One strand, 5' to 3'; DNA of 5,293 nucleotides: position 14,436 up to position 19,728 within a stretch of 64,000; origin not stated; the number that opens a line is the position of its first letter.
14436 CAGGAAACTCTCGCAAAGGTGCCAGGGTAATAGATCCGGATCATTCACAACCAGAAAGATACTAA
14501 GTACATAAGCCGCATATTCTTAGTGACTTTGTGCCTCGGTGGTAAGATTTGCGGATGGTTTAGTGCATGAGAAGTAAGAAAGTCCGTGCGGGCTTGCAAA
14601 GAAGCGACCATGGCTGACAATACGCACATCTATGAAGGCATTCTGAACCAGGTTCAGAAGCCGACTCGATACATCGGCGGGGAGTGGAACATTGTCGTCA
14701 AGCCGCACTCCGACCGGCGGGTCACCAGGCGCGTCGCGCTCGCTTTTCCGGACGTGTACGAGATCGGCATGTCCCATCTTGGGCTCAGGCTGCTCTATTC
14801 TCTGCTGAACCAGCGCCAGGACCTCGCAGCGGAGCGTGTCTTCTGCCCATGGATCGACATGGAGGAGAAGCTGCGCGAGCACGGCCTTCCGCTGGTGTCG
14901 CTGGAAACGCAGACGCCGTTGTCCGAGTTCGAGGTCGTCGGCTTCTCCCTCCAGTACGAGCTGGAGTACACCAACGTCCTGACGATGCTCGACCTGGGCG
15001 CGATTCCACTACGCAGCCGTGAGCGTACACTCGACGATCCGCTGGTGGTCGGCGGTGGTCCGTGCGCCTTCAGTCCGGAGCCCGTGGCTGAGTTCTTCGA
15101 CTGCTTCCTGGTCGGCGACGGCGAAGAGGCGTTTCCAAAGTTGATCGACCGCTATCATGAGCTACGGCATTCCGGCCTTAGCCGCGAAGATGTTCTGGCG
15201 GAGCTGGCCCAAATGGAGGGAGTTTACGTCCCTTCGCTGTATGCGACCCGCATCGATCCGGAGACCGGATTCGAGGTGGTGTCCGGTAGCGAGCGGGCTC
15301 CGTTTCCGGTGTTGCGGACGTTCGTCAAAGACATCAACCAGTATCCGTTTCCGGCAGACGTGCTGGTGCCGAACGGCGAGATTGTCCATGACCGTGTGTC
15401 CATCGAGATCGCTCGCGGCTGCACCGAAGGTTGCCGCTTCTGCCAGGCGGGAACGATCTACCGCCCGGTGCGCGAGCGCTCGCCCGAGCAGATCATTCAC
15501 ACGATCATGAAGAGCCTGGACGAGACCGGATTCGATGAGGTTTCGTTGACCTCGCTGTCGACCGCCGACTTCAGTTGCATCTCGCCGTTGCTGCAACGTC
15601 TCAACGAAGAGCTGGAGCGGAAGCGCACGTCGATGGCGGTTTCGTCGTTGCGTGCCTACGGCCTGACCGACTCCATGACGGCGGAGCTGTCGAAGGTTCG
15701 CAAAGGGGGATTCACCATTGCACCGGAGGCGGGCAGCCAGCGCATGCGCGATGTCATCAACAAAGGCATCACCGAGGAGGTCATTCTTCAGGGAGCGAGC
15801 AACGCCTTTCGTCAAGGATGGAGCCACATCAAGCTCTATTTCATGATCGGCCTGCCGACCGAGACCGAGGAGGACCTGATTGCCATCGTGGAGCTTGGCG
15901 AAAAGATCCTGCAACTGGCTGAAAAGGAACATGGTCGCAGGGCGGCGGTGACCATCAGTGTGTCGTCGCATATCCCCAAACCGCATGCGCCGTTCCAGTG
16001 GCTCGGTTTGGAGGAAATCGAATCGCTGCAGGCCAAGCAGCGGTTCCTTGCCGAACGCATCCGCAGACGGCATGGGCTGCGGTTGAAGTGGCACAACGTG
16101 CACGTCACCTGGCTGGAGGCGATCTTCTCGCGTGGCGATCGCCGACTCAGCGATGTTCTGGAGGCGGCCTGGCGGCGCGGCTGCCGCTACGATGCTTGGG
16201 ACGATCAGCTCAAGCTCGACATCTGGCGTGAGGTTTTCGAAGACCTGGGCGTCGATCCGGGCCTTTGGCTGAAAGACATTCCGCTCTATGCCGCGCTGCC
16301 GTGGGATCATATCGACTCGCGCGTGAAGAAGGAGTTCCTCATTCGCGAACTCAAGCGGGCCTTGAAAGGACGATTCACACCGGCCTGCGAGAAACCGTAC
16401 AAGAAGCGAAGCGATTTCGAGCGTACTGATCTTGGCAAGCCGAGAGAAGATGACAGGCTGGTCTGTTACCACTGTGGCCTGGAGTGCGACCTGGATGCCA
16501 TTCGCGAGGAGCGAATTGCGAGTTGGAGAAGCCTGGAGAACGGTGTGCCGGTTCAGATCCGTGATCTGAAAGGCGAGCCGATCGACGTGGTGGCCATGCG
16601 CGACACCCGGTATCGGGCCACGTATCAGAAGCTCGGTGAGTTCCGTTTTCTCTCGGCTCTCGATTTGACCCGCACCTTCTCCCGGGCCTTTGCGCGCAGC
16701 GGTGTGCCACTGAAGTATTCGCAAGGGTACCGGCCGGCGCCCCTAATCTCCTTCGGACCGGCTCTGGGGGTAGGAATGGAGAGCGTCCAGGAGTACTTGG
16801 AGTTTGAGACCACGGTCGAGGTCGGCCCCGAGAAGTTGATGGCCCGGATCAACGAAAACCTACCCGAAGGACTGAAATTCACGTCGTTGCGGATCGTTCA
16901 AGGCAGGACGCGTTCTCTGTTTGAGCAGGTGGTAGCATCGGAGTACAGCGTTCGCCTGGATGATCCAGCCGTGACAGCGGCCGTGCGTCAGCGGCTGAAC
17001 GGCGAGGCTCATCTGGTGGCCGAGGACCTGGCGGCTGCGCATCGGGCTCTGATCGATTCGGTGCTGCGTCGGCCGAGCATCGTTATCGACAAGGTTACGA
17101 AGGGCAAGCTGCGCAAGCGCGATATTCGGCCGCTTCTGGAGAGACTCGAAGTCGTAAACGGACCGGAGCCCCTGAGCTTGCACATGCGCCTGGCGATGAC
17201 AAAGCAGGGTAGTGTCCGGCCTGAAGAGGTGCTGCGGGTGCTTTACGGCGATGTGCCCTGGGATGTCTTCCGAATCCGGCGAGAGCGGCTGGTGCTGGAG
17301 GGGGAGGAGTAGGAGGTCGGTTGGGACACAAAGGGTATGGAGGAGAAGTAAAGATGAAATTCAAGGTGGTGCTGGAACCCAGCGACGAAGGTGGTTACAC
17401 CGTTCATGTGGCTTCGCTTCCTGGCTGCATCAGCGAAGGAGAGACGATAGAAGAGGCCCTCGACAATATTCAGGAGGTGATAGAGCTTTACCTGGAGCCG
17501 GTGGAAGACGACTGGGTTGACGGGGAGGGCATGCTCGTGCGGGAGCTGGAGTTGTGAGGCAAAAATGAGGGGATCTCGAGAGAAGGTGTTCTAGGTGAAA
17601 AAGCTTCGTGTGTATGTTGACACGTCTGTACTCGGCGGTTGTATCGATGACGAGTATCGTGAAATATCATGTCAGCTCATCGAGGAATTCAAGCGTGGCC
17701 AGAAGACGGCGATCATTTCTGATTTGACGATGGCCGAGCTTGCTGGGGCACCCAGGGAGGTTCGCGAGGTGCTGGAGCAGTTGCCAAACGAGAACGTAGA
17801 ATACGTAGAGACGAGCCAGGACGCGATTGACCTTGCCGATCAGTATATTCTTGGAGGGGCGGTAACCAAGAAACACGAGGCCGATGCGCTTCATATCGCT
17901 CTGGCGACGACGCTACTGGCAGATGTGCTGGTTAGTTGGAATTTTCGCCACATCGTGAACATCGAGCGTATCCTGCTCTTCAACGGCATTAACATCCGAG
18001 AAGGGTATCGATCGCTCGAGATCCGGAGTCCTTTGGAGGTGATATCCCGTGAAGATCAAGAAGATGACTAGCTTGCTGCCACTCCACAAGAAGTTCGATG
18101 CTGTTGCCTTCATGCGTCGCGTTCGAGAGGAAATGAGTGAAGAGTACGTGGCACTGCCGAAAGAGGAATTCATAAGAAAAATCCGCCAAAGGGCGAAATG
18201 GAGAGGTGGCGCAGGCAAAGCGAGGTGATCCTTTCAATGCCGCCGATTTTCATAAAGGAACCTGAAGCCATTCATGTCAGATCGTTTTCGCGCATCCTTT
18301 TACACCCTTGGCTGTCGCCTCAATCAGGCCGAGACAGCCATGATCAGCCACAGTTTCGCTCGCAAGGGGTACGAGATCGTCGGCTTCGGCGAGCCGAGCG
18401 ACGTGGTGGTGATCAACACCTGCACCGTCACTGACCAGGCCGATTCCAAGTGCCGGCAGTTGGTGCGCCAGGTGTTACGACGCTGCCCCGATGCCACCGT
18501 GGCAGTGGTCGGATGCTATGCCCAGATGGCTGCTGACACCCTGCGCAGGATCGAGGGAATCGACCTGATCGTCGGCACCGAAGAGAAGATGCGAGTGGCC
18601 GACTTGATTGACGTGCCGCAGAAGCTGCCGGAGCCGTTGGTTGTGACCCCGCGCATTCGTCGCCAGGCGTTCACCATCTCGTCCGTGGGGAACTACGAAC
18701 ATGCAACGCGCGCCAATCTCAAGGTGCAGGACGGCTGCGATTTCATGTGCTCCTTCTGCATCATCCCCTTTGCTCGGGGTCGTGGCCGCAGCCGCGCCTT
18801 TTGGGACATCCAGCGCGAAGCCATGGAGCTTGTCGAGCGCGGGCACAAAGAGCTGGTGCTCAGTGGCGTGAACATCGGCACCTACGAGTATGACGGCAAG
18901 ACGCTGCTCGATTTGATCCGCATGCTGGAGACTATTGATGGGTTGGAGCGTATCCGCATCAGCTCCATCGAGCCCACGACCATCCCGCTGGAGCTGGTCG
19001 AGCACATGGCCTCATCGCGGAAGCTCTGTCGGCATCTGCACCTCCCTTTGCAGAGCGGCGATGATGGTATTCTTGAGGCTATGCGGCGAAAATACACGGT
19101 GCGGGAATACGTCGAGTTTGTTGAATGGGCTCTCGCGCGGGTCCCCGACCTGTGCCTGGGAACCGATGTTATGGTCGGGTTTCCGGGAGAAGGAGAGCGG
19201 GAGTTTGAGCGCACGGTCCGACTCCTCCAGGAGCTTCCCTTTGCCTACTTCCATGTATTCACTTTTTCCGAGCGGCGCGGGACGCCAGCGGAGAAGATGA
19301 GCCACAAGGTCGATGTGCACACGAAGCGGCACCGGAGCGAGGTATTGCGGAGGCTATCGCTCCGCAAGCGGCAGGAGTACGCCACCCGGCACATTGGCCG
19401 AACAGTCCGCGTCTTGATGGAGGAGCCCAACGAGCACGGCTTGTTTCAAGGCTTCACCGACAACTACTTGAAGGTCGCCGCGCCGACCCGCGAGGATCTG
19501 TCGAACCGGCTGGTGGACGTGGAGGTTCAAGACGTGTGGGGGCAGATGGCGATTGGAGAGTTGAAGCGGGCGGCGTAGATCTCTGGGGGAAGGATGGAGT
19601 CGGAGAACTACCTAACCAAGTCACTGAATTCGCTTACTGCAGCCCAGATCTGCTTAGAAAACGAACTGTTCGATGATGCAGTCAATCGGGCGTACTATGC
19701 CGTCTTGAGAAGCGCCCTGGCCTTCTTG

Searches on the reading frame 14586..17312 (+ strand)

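Call 54: search_protein_families(library=pfam, proteins=[window:14586-17312:+], max_evalue=0.00001)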
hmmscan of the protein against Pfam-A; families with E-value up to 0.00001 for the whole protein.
window:14586-17312:+ (908 aa): 3 families
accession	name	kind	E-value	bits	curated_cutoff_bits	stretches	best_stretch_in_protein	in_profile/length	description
PF19864.5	Radical_SAM_N2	-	4e-63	211.8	29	1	66-216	1-151/151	Radical SAM proteins, N-terminal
PF10105.14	DUF2344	-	2.1e-44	151.9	23.8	1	675-879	1-176/176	Uncharacterized protein conserved in bacteria (DUF2344)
PF04055.27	Radical_SAM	-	1.3e-18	68.2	29.5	1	273-437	1-165/166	Radical SAM superfamily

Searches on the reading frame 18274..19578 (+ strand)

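Call 54: search_protein_families(library=pfam, proteins=[window:18274-19578:+], max_evalue=0.00001)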
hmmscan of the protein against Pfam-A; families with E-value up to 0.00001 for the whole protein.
window:18274-19578:+ (434 aa): 2 families
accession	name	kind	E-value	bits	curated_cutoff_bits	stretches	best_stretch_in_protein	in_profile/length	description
PF04055.27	Radical_SAM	-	2e-25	90.3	29.5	1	150-318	2-166/166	Radical SAM superfamily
PF00919.26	UPF0004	-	2.9e-23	82.2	27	1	8-101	3-98/98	Uncharacterized protein family UPF0004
